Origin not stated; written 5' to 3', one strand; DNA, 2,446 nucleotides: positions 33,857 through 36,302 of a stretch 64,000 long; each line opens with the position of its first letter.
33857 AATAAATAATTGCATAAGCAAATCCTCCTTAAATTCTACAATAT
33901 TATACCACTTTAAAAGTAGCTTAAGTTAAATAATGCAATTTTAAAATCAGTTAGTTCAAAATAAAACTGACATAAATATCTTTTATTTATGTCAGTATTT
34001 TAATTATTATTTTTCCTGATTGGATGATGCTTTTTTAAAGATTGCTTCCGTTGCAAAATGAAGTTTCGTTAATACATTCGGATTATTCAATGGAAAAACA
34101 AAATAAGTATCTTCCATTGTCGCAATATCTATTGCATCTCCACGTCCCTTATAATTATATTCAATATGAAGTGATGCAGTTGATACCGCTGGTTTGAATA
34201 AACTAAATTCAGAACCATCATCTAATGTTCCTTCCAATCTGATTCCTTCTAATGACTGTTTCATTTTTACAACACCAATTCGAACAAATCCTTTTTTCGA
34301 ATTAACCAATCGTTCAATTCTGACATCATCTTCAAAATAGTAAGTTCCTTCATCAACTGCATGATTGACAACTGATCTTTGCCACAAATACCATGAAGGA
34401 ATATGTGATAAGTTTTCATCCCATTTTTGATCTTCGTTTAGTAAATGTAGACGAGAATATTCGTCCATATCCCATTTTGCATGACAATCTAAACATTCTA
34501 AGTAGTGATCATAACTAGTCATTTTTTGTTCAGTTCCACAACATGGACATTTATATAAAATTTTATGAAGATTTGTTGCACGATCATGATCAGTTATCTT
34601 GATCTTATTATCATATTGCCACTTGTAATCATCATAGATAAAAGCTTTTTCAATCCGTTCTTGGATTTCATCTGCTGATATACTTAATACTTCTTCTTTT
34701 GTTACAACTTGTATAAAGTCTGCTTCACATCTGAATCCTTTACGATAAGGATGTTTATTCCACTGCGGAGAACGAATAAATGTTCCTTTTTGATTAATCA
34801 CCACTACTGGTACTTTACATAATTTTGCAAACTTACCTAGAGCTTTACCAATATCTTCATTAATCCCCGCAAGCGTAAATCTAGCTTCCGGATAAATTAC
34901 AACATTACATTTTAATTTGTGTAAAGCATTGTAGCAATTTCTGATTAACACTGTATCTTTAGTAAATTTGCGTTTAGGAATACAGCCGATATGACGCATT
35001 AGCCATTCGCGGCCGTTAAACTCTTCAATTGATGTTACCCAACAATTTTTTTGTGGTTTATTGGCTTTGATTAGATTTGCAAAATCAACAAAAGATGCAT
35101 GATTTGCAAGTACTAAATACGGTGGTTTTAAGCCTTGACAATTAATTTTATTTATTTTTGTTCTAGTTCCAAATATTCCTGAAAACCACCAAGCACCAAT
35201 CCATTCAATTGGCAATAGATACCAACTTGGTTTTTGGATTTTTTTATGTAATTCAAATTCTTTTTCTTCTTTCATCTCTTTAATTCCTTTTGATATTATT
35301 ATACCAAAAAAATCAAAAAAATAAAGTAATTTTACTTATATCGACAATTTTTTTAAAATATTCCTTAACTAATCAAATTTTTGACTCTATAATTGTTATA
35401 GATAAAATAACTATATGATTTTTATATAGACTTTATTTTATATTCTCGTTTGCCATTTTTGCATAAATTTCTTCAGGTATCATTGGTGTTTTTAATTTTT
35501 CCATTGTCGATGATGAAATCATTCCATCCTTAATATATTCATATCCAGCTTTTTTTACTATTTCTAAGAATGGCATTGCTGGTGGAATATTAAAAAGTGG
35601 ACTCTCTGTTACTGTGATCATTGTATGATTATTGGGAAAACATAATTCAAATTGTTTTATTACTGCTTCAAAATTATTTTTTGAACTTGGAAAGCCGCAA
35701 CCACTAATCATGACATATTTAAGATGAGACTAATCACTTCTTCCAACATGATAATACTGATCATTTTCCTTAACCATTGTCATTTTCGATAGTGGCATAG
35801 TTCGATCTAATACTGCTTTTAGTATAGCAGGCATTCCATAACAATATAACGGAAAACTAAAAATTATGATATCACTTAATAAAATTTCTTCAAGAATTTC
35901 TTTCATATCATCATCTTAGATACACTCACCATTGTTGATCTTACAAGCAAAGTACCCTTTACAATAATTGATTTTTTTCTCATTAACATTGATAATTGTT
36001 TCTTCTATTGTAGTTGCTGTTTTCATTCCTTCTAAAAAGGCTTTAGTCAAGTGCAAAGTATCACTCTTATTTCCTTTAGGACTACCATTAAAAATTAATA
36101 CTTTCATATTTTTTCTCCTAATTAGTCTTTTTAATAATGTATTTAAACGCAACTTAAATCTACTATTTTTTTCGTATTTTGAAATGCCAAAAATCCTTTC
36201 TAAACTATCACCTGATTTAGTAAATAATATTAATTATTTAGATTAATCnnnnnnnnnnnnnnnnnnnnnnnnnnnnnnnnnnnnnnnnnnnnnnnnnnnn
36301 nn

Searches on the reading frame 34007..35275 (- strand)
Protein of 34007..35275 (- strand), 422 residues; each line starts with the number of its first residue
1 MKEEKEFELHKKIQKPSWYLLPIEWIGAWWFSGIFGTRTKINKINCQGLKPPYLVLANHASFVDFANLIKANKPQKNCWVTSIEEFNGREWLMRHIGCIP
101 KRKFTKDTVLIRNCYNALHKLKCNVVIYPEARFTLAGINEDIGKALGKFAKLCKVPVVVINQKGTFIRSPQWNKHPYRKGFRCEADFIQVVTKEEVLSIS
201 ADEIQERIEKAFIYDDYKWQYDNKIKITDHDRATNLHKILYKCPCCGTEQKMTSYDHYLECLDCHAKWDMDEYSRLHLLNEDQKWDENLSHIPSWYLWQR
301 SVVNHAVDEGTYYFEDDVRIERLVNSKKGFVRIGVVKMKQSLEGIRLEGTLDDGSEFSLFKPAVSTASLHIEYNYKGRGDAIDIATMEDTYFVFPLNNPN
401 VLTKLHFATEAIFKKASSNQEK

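Call 48: search_protein_families(library=pfam, proteins=[window:34007-35275:-], max_evalue=0.001)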
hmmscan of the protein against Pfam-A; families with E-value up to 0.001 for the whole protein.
window:34007-35275:- (422 aa): 1 family
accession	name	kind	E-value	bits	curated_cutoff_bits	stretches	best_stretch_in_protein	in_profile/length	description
PF01553.26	Acyltransferase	-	4.8e-08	33.3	23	1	50-158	13-127/132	Acyltransferase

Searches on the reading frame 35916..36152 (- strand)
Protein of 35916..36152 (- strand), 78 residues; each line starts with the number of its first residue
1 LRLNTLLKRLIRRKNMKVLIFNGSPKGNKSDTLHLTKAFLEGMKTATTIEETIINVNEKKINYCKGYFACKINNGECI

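Call 48: search_protein_families(library=pfam, proteins=[window:35916-36152:-], max_evalue=0.001)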
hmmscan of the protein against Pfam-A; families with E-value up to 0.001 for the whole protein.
window:35916-36152:- (78 aa): 2 families
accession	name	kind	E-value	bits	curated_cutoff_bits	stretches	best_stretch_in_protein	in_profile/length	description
PF02525.22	Flavodoxin_2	-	0.00029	21.1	27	1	16-58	1-43/198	Flavodoxin-like fold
PF03358.20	FMN_red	-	0.00045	20.3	24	1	16-69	1-52/152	NADPH-dependent FMN reductase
